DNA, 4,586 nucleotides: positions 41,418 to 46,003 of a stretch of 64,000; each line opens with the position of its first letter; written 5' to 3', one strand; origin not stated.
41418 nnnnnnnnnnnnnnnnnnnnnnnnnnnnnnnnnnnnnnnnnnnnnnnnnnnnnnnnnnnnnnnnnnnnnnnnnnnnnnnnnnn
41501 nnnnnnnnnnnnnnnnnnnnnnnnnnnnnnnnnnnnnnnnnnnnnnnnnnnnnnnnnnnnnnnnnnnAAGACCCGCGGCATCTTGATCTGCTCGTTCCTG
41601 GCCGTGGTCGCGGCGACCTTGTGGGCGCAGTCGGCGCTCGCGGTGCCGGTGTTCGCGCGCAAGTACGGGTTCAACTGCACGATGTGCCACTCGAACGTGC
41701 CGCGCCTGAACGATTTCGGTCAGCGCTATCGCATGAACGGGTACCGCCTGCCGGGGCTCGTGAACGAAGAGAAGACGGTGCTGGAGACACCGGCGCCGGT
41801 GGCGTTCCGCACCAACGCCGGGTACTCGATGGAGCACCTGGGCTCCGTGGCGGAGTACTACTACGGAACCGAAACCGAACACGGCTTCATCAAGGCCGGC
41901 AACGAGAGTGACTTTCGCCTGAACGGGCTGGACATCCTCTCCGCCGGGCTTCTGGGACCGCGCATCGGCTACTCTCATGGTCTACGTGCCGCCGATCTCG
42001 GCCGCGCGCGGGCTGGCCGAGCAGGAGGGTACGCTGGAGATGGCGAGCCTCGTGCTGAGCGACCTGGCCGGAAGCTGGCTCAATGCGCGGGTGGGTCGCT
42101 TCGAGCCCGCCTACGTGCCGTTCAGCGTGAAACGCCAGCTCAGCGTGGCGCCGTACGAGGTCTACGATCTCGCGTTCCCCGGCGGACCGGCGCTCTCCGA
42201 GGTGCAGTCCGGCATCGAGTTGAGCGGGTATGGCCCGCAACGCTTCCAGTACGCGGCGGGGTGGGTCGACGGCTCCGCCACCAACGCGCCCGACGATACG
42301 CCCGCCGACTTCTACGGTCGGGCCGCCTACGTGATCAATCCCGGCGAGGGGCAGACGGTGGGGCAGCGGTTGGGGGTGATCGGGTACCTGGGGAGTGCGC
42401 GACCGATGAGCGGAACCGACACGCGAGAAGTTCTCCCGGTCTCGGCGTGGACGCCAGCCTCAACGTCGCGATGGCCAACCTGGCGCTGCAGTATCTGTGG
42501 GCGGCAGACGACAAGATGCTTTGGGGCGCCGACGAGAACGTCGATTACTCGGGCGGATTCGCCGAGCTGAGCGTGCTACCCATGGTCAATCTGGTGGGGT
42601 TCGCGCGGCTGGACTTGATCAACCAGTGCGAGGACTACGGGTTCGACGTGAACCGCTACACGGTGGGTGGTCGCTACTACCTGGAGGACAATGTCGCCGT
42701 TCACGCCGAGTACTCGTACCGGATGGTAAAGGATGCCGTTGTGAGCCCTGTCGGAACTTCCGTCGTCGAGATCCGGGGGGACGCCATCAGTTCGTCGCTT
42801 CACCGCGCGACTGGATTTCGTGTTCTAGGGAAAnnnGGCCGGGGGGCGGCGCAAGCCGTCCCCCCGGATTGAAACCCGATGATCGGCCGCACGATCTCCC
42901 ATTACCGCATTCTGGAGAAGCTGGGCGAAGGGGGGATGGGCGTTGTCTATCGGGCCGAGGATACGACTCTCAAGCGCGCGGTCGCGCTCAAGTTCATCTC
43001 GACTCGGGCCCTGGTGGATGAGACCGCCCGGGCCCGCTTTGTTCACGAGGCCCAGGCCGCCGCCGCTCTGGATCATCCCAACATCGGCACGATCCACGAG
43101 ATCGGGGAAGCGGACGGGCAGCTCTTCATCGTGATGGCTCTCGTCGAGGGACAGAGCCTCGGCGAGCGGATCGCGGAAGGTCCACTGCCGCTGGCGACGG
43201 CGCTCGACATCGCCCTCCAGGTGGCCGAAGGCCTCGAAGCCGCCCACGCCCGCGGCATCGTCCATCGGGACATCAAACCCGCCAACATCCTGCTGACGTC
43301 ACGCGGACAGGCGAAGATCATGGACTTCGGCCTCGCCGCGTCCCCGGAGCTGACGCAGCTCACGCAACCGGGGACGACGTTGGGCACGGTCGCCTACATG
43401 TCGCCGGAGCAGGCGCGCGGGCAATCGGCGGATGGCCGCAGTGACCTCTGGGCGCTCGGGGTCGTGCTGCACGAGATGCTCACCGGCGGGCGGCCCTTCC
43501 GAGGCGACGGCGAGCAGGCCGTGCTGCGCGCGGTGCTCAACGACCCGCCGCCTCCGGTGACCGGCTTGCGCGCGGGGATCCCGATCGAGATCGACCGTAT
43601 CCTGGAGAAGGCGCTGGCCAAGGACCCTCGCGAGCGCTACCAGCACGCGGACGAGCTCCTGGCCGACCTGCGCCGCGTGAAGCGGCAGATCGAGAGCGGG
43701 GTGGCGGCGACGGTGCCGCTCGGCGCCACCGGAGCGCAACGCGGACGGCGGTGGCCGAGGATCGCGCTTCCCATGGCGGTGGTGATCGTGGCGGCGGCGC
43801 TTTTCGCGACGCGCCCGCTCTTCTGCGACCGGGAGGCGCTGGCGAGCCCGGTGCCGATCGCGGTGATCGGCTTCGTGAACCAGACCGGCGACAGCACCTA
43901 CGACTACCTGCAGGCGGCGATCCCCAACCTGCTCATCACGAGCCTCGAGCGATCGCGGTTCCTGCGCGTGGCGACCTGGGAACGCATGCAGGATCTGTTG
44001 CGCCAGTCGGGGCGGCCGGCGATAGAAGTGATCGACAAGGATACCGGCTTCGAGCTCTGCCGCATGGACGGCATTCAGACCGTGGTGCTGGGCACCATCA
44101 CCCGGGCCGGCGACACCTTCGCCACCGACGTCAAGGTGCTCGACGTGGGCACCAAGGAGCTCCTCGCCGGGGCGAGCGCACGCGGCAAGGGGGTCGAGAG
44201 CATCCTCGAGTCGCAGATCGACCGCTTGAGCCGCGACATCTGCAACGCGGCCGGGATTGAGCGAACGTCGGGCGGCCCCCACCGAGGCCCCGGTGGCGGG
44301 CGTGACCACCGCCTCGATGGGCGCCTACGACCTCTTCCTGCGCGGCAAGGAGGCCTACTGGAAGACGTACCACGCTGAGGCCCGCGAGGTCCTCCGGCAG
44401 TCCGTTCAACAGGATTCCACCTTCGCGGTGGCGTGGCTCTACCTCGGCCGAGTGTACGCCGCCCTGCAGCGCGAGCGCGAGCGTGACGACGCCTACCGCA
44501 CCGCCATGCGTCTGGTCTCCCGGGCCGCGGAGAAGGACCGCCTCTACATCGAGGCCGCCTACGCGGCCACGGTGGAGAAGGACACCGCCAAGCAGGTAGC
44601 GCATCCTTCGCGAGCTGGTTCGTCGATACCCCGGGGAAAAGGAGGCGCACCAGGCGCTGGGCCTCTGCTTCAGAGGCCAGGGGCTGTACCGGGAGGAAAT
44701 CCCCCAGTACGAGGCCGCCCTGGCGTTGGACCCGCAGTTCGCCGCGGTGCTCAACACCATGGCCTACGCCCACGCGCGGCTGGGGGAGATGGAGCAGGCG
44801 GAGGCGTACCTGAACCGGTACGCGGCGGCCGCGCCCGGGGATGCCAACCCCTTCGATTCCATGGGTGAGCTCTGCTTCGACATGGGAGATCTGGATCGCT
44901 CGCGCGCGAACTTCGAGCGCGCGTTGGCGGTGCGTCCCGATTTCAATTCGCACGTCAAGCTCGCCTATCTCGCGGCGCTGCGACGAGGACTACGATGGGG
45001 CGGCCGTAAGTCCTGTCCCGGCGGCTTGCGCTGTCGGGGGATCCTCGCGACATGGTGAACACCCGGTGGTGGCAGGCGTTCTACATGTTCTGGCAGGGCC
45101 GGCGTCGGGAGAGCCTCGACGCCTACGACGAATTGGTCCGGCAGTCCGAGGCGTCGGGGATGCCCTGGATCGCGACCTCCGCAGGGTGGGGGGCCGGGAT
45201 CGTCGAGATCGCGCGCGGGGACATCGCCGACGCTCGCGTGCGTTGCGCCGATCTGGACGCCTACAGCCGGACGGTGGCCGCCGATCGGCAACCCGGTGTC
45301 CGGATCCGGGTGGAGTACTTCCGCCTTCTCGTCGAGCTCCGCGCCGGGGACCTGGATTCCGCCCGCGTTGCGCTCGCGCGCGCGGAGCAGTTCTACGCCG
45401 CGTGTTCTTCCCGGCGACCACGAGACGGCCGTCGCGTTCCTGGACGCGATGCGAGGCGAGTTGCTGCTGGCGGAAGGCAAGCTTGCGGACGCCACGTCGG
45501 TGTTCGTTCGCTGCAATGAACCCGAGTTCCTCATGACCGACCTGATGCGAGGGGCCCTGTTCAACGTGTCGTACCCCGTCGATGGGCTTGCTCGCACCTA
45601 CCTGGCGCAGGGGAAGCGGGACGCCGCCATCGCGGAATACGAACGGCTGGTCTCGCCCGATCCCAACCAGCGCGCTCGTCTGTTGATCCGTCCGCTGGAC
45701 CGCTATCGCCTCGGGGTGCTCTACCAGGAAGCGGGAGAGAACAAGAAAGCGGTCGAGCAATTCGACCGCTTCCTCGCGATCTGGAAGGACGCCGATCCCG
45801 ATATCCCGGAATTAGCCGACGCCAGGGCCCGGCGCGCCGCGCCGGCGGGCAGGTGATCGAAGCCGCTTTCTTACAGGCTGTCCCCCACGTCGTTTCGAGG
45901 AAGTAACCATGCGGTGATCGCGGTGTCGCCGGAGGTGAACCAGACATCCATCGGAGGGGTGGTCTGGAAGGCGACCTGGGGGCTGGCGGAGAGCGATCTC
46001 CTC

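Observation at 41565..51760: Frameshift hotspot: at least 17 frame disruptions across nine consecutive genes, against none in the preceding 19 kb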

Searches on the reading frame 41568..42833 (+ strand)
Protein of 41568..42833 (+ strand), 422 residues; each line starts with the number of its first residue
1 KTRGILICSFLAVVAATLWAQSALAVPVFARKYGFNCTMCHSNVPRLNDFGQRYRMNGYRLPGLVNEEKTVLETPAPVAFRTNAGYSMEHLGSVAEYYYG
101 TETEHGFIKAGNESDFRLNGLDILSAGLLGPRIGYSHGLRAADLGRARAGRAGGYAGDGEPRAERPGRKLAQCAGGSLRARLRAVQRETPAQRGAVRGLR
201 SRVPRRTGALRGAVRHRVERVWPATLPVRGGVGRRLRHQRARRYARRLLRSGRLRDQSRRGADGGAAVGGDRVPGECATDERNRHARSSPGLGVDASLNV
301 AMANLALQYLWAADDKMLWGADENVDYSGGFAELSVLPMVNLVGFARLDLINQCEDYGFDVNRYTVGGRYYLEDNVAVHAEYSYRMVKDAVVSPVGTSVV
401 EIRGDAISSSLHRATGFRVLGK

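Call 7: search_protein_families(library=pfam, proteins=[window:41568-42833:+], max_evalue=0.01)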
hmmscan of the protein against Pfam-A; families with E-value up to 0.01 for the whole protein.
window:41568-42833:+ (422 aa): 0 families

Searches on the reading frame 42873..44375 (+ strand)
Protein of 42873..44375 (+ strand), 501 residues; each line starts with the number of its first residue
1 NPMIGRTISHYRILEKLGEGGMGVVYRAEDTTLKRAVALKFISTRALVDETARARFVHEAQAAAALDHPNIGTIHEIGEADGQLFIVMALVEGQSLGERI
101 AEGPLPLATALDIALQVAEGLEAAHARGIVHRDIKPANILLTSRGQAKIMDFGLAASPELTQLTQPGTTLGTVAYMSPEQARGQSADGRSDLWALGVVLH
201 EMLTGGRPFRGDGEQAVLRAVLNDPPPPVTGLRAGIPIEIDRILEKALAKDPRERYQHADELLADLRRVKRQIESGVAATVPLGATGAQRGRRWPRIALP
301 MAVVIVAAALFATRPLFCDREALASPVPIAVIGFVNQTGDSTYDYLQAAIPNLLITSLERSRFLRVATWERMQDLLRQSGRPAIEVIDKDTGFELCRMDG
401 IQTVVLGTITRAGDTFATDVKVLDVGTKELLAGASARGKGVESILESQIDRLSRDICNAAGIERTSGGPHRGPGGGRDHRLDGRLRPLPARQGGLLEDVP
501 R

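Call 7: search_protein_families(library=pfam, proteins=[window:42873-44375:+], max_evalue=0.01)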
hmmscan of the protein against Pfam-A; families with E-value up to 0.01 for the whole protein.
window:42873-44375:+ (501 aa): 6 families
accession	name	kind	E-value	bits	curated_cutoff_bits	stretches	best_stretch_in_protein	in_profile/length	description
PF00069.31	Pkinase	-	1.6e-50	172.4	31.7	1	11-261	1-256/263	Protein kinase domain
PF07714.23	PK_Tyr_Ser-Thr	-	4.9e-36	124.8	23.1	1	13-257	3-250/258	Protein tyrosine and serine/threonine kinase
PF01636.29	APH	-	5.4e-05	23.5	23.2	0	117-155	154-197/239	Phosphotransferase enzyme family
PF17667.7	Pkinase_fungal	-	0.00077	18.7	24.1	1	124-192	302-376/387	Fungal protein kinase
PF03109.22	ABC1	-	0.0059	16.2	22.9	0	121-156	180-215/244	ABC1 atypical kinase-like domain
PF03783.19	CsgG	-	0.0087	15.8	20.8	0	326-411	9-100/210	Curli production assembly/transport component CsgG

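Call 8: find_related_loci(query=window:42879-44375:+, collection=genome_contigs, flank=10000)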
Query window:42879-44375:+ (499 aa) in genome_contigs; peptide patterns used: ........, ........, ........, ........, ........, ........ (x = any residue, [..] = any of these).
600 stretches matched a pattern (row limit reached: there are more); 597 encode a relative of the query (tblastn E <= 1e-3); the best 80 are kept; 80 distinct loci.
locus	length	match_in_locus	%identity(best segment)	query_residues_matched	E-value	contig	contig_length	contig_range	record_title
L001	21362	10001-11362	50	1-460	7e-141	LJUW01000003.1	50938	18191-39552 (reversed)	MAG: candidate division Zixibacteria bacterium SM23_73_2 WORSMTZ_558, whole genome shotgun sequence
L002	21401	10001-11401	45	1-460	6e-128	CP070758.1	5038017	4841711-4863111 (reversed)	MAG: Gemmatimonadota bacterium isolate bin29 chromosome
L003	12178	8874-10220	46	1-454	2e-115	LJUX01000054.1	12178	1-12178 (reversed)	MAG: candidate division Zixibacteria bacterium SM23_73_3 WORSMTZ_12437, whole genome shotgun sequence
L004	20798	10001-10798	61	1-265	4e-110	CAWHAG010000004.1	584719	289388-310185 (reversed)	MAG: Ignavibacteriota bacterium isolate MFD04408.bin.1.36 genome assembly, contig: contig_85649, whole genome shotgun se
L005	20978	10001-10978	50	1-364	4e-110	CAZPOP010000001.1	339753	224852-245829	MAG TPA_asm: uncultured Ignavibacteria bacterium isolate SRP214966_co5_260 genome assembly, contig: NODE_1_length_339753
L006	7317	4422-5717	42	1-446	2e-108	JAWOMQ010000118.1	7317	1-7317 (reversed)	MAG: Bacteroidota bacterium isolate bin_71 c_000033861740, whole genome shotgun sequence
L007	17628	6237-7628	43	1-445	4e-108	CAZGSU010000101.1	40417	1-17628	MAG TPA_asm: uncultured Acidobacteriaceae bacterium isolate binchicken_co279_156 genome assembly, contig: k141_5007058,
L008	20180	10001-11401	43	1-460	3e-107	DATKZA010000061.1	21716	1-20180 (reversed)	MAG TPA_asm: Patescibacteria group bacterium isolate SMAG_U14233 k141_4710631, whole genome shotgun sequence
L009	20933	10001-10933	55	1-320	2e-106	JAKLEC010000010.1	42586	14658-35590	MAG: Acidobacteria bacterium isolate RA.bin124 RA.bin124_10, whole genome shotgun sequence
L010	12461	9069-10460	42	1-445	3e-106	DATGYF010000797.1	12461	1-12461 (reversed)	MAG TPA_asm: Terriglobales bacterium isolate SMAG_U10628 k141_529572, whole genome shotgun sequence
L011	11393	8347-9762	43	1-443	6e-106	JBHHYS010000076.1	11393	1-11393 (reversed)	MAG: Terriglobia bacterium isolate Maj_2_bin.34 NODE_3190_length_11393_cov_9.012789, whole genome shotgun sequence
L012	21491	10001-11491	40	1-445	7e-106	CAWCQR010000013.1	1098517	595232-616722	MAG: Terriglobia bacterium isolate MFD09368.bin.1.27 genome assembly, contig: contig_4523, whole genome shotgun sequence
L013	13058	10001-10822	58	1-274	3e-105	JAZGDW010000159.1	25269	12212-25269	MAG: Candidatus Krumholzibacteriia bacterium isolate SCS3bin.53 SCS3bin.53_159, whole genome shotgun sequence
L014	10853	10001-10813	58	1-271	8e-105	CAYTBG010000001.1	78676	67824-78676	MAG TPA_asm: uncultured Eubacteriales bacterium isolate SRP068000_co2_7 genome assembly, contig: NODE_29_length_78676_co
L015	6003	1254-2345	45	1-412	3e-104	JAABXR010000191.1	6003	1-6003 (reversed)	MAG: Phycisphaerae bacterium isolate CS2-K091 K_merged_R1_(paired)_contig_129695, whole genome shotgun sequence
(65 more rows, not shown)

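Call 10: find_encoding_contigs(protein=window:42879-44375:+, flank=10000, max_places=6)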
Protein window:42879-44375:+ (499 aa): no gene with exactly this product is on record in the collection.

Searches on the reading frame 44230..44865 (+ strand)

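Call 7: search_protein_families(library=pfam, proteins=[window:44230-44865:+], max_evalue=0.01)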
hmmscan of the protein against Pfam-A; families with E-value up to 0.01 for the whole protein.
window:44230-44865:+ (212 aa): 2 families
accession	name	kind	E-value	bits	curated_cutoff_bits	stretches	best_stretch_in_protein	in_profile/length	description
PF23914.1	TPR_CcmH_CycH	-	8.1e-05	22.9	42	1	55-117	39-101/158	Cytochrome c-type biogenesis protein H TPR domain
PF14559.12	TPR_19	-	0.0087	16.8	25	0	49-81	8-40/68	Tetratricopeptide repeat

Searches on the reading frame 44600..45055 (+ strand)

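Call 7: search_protein_families(library=pfam, proteins=[window:44600-45055:+], max_evalue=0.01)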
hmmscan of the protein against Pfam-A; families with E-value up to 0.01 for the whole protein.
window:44600-45055:+ (152 aa): 14 families
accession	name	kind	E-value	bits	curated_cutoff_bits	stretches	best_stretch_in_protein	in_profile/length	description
PF13181.12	TPR_8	-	1.5e-12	47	25.7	0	49-79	2-32/34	Tetratricopeptide repeat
PF13424.12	TPR_12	-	1.2e-11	45.1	30.1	1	48-113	3-76/77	Tetratricopeptide repeat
PF00515.34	TPR_1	-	1.7e-11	43.9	27.8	1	88-115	7-34/34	Tetratricopeptide repeat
PF13432.12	TPR_16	-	1.8e-11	44.7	32.7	2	35-82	18-65/65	Tetratricopeptide repeat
PF07719.23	TPR_2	-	2e-11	43.5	27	1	88-114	7-33/34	Tetratricopeptide repeat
PF13428.12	TPR_14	-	1.2e-10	41.4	23.5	1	50-82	3-35/44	Tetratricopeptide repeat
PF14559.12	TPR_19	-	2.9e-10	40.8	25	1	34-82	11-59/68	Tetratricopeptide repeat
PF13414.12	TPR_11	-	3.2e-08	33.6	26.8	1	34-62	14-42/42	TPR repeat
PF13431.12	TPR_17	-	3.9e-07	30.3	24.4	1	37-68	2-33/34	Tetratricopeptide repeat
PF13371.12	TPR_9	-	6.5e-05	23.3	35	1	37-81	18-62/73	Tetratricopeptide repeat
PF13176.12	TPR_7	-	8.2e-05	22.8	27.9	0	16-46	1-33/36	Tetratricopeptide repeat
PF13174.12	TPR_6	-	0.00019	22.3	26.3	0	54-79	6-31/33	Tetratricopeptide repeat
PF23914.1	TPR_CcmH_CycH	-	0.0042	17.4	42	0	79-127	47-94/158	Cytochrome c-type biogenesis protein H TPR domain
PF13374.12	TPR_10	-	0.0058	17.1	27.5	0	48-71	2-25/42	Tetratricopeptide repeat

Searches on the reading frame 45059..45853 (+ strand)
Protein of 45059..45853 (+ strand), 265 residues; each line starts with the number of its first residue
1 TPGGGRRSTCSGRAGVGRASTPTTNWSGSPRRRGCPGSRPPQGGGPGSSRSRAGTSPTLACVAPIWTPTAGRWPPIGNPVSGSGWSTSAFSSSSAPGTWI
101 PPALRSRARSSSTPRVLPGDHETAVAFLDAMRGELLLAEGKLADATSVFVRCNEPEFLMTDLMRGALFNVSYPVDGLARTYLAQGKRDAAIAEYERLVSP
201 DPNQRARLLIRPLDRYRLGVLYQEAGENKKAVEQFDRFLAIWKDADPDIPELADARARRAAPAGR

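Call 7: search_protein_families(library=pfam, proteins=[window:45059-45853:+], max_evalue=0.01)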
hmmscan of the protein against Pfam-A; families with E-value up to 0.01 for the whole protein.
window:45059-45853:+ (265 aa): 10 families
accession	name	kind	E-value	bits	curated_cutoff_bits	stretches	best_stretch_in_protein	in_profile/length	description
PF07719.23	TPR_2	-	9.7e-08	32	27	0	216-240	5-29/34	Tetratricopeptide repeat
PF13174.12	TPR_6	-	4.1e-07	30.6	26.3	0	216-240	4-28/33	Tetratricopeptide repeat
PF13428.12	TPR_14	-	1.8e-06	28.5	23.5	0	176-204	6-34/44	Tetratricopeptide repeat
PF13181.12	TPR_8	-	2.3e-06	27.7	25.7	0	177-203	7-33/34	Tetratricopeptide repeat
PF13176.12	TPR_7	-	2.5e-06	27.6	27.9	1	176-205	4-35/36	Tetratricopeptide repeat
PF14559.12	TPR_19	-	7.2e-05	23.5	25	1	176-207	30-62/68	Tetratricopeptide repeat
PF00515.34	TPR_1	-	0.0003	20.9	27.8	0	216-237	5-26/34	Tetratricopeptide repeat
PF13424.12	TPR_12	-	0.00056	20.5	30.1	0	217-253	8-45/77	Tetratricopeptide repeat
PF13432.12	TPR_16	-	0.00065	20.5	32.7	0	177-208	3-35/65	Tetratricopeptide repeat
PF13374.12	TPR_10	-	0.0014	19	27.5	0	218-244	8-34/42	Tetratricopeptide repeat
